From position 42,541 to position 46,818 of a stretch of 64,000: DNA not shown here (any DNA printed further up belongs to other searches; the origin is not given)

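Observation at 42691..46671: Thioester-domain / CnaB-repeat adhesin that ends at LPKTGE with no membrane-spanning tail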

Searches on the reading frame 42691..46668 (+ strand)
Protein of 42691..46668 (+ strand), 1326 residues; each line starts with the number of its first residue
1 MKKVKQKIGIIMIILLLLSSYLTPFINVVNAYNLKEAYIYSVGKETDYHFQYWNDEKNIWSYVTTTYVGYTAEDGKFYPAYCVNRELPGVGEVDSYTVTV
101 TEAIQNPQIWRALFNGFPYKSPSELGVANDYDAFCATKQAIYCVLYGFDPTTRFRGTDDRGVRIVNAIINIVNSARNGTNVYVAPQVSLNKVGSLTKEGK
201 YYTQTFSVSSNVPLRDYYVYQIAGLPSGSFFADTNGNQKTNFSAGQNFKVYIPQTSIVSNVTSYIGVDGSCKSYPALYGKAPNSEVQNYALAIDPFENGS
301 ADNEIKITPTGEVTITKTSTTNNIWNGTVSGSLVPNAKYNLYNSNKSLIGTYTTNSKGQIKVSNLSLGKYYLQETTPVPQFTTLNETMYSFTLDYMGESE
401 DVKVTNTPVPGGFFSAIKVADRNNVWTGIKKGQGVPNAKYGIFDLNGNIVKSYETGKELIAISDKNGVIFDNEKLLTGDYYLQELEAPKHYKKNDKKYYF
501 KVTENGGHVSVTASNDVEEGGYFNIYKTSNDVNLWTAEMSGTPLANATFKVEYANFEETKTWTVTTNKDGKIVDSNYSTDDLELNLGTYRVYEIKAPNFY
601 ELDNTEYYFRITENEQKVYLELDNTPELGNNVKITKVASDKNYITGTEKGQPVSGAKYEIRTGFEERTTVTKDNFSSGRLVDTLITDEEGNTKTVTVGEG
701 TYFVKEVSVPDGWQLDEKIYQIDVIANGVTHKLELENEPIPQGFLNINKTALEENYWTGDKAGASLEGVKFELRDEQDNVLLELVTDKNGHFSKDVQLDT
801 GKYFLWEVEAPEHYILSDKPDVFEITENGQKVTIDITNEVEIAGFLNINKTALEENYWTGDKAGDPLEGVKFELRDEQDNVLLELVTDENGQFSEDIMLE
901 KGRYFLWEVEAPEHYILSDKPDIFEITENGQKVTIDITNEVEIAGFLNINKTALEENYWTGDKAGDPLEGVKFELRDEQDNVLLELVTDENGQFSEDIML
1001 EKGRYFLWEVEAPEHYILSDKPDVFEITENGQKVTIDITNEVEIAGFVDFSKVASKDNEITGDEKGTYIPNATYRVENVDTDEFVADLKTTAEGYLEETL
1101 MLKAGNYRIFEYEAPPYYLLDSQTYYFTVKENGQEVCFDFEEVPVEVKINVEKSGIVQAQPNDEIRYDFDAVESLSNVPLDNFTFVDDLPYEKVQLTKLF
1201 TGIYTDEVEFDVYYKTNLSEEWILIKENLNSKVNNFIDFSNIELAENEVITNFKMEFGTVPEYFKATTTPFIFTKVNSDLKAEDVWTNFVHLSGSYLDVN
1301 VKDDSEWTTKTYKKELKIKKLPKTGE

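Call 4: search_protein_families(library=pfam, proteins=[window:42691-46668:+], max_evalue=0.01)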
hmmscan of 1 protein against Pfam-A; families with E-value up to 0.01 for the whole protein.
window:42691-46668:+ (1326 aa): 12 families
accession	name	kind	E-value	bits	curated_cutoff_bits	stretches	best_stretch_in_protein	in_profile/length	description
PF17802.7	SpaA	-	2.4e-109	358.2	23.1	8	761-839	11-90/91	Prealbumin-like fold domain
PF11974.14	bMG3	-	4.9e-16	59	34.9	0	763-799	25-61/103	Bacterial alpha-2-macroglobulin MG3 domain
PF13620.12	CarboxypepD_reg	-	5.7e-15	55.9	32.3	0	962-1005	8-50/82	Carboxypeptidase regulatory-like domain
PF17210.9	SdrD_B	-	2.1e-14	54.1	29.7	1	334-386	24-76/112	SdrD B-like domain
PF08341.16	TED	-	1.8e-10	41.6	22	1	79-176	1-101/102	Thioester domain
PF12971.12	NAGLU_N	-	2.3e-06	27.8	28.3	0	817-843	26-52/82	Alpha-N-acetylglucosaminidase (NAGLU) N-terminal domain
PF23193.1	NOMO_3rd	-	3e-06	27.7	27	0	775-833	53-105/120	NOMO third transthyretin-like domain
PF19435.4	IntS14_b-barrel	-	4.1e-06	27.4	25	0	1018-1055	19-56/147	Integrator complex subunit 14, beta-barrel domain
PF22902.2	NOMO1-like_9th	-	1.8e-05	24.8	27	0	866-894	12-41/75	BOS complex subunit NOMO1-like, beta sandwich domain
PF07934.18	OGG_N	-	0.0017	18.9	23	0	993-1056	8-57/115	8-oxoguanine DNA glycosylase, N-terminal domain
PF10670.15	DUF4198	-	0.0051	17.4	34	0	540-572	156-191/209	Domain of unknown function (DUF4198)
PF17936.7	Big_6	-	0.0089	16.7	27.6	0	328-362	16-50/83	Bacterial Ig domain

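Call 29: search_protein_families(library=ncbifam, proteins=[window:42691-46668:+], max_evalue=0.01)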
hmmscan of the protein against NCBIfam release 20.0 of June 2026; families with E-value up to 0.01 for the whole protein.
window:42691-46668:+ (1326 aa): 2 families
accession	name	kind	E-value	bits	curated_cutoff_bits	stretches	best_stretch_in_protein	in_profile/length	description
NF033902.0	iso_D2_wall_anc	subfamily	7.4e-19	67.9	95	3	519-626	378-496/540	SpaH/EbpB family LPXTG-anchored major pilin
NF058648.1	ECF_sub_HI1622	equivalog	3.9e-11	43.2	100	0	864-896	36-68/180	NikL family nickel/cobalt ECF transporter subunit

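Call 39: search_solved_structures(query=window:42691-46668:+, max_evalue=0.001)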
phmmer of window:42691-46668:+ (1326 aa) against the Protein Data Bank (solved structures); distinct sequences matched with E-value up to 0.001: 6.
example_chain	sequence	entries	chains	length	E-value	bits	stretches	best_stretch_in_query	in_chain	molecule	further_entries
6fwv_A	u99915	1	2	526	1.4e-25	92.5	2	684-934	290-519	Collagen Adhesion protein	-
7k1u_A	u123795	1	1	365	6.3e-11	44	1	680-771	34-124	Collagen-binding Adhesin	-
6fwy_A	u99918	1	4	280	2.1e-08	35.6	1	77-267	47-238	B-type Cna protein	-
4oq1_A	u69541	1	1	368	3.4e-07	31.6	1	329-501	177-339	Cell wall surface anchor family protein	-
6m7c_A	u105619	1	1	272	6.1e-05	24.1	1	576-743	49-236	Pilus assembly protein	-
7bvx_A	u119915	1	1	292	8.3e-05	23.7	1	576-743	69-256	Pilus assembly protein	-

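Call 55: search_protein_families(library=phrogs, proteins=[window:42691-46668:+], max_evalue=0.01)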
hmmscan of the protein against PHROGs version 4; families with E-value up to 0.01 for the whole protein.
window:42691-46668:+ (1326 aa): 4 families
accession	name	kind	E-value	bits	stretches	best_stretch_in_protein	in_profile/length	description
phrog_27662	-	unknown function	5.7e-06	27.7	0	913-939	69-95/108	-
phrog_32368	-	unknown function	6.4e-05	24.2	0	827-861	43-77/84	-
phrog_4943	-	unknown function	0.00014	23.3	0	807-827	90-110/166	-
phrog_11718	-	unknown function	0.0062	17.8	0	1023-1068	49-91/105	-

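Call 57: list_cluster_members(proteins=[window:42691-46668:+, P0010, P0012, P0014, P0017, P0023, P0028, P0037, P0056, P0074])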
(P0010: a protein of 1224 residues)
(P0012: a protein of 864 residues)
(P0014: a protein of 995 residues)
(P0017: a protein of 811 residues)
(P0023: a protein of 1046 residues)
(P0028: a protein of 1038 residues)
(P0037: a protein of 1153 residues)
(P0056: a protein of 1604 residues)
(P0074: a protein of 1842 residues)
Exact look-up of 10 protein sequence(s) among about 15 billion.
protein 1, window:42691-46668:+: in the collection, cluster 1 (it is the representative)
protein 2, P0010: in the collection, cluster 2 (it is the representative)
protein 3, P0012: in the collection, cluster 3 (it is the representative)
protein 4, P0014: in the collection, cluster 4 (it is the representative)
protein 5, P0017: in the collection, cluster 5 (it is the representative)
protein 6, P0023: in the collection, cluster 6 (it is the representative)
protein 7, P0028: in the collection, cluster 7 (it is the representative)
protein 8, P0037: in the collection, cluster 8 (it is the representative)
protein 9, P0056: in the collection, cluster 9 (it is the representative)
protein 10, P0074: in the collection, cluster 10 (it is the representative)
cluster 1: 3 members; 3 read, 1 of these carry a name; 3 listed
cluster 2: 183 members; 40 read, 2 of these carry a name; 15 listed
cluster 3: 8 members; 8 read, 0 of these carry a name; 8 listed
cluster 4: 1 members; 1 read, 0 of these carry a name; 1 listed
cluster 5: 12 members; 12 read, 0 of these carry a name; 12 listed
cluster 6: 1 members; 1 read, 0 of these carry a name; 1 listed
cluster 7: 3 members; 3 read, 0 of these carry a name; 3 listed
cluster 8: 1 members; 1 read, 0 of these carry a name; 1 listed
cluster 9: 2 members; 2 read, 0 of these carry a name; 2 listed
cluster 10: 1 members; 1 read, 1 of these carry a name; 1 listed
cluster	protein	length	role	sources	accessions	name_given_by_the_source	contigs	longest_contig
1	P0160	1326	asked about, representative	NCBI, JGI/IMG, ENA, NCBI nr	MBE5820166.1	MAG: hypothetical protein E7310_05080 [Clostridiales bacterium] | hypothetical protein [Clostridiales bacterium]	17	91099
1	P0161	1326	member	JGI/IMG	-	-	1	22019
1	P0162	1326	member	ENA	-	-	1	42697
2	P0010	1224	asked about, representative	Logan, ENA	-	-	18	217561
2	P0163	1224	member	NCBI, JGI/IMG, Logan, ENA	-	hypothetical protein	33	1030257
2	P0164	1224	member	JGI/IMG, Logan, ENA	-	hypothetical protein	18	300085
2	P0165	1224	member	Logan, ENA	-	-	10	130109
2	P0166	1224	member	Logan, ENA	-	-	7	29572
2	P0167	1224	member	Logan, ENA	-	-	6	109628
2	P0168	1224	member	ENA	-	-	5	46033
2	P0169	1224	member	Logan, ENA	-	-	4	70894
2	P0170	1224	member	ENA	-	-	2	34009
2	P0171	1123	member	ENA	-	-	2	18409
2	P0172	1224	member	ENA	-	-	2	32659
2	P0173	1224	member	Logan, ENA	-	-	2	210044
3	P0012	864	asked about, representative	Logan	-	-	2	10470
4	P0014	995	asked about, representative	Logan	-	-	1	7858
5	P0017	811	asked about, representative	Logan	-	-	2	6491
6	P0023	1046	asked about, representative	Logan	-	-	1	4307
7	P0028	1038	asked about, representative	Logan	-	-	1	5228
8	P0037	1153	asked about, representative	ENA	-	-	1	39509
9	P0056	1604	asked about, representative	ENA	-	-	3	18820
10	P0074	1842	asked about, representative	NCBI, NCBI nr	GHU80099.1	hypothetical protein FACS1894191_4510 [Clostridia bacterium]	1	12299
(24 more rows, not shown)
